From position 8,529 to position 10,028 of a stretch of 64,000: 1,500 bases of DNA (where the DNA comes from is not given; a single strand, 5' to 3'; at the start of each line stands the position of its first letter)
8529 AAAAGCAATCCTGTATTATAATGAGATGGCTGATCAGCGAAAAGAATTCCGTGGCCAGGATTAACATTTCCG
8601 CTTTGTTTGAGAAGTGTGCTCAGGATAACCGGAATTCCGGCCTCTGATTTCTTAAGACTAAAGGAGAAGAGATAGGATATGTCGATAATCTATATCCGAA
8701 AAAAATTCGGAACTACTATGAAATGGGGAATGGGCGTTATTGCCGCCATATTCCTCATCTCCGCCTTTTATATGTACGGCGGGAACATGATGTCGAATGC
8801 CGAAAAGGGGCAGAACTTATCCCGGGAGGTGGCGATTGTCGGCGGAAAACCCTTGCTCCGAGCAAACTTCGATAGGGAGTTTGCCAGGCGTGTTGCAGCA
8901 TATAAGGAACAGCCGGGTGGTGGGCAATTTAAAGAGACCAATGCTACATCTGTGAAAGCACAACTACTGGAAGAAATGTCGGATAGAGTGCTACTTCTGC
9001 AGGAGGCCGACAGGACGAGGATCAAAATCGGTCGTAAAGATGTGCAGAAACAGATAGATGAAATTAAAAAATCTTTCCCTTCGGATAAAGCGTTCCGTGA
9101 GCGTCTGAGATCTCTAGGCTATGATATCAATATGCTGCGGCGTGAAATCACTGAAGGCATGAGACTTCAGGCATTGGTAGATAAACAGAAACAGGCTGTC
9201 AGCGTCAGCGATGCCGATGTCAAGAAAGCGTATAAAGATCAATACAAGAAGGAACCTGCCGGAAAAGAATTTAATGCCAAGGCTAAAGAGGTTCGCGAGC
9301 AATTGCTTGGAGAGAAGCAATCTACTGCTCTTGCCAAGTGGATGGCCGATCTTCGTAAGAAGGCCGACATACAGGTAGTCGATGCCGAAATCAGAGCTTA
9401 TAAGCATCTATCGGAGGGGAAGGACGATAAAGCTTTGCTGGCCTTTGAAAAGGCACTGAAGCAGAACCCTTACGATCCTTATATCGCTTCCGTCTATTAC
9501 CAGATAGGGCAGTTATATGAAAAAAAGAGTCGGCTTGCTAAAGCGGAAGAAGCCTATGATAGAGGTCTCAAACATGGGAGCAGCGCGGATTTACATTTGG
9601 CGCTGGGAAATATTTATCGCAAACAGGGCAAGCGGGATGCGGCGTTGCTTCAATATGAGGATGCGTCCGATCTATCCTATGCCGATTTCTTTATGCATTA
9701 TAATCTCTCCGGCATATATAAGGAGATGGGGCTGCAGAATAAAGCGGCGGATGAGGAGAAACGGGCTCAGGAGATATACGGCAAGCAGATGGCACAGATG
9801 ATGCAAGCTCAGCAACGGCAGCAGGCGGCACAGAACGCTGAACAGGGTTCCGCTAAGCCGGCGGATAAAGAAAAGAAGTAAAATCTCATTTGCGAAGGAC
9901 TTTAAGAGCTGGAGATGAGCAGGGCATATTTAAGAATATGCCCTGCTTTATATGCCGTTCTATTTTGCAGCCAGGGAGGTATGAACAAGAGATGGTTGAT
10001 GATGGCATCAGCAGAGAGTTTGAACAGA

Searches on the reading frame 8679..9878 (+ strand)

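Call 55: search_protein_families(library=pfam, proteins=[window:8679-9878:+], max_evalue=0.00001)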
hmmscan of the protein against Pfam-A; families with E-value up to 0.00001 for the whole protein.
window:8679-9878:+ (400 aa): 9 families
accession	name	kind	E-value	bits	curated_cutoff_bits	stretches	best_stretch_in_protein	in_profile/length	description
PF13624.11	SurA_N_3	-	3.8e-17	63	27.2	1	15-166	11-161/162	SurA-like N-terminal domain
PF00515.34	TPR_1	-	6.3e-12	45.2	27.8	0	270-298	1-29/34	Tetratricopeptide repeat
PF13623.11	SurA_N_2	-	3.9e-11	43.5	28.5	1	6-133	4-129/145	SurA-like N-terminal domain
PF13414.12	TPR_11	-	1.6e-08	34.5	26.8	0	310-351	1-42/42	TPR repeat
PF13181.12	TPR_8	-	5.5e-08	32.8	25.7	0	270-297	1-28/34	Tetratricopeptide repeat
PF07719.23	TPR_2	-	8.3e-08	32.2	27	0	270-298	1-29/34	Tetratricopeptide repeat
PF13428.12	TPR_14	-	2.2e-07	31.3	23.5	0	272-310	3-42/44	Tetratricopeptide repeat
PF13432.12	TPR_16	-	9.7e-07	29.6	32.7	0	274-329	1-56/65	Tetratricopeptide repeat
PF13424.12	TPR_12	-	1.7e-06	28.5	30.1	0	246-297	16-72/77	Tetratricopeptide repeat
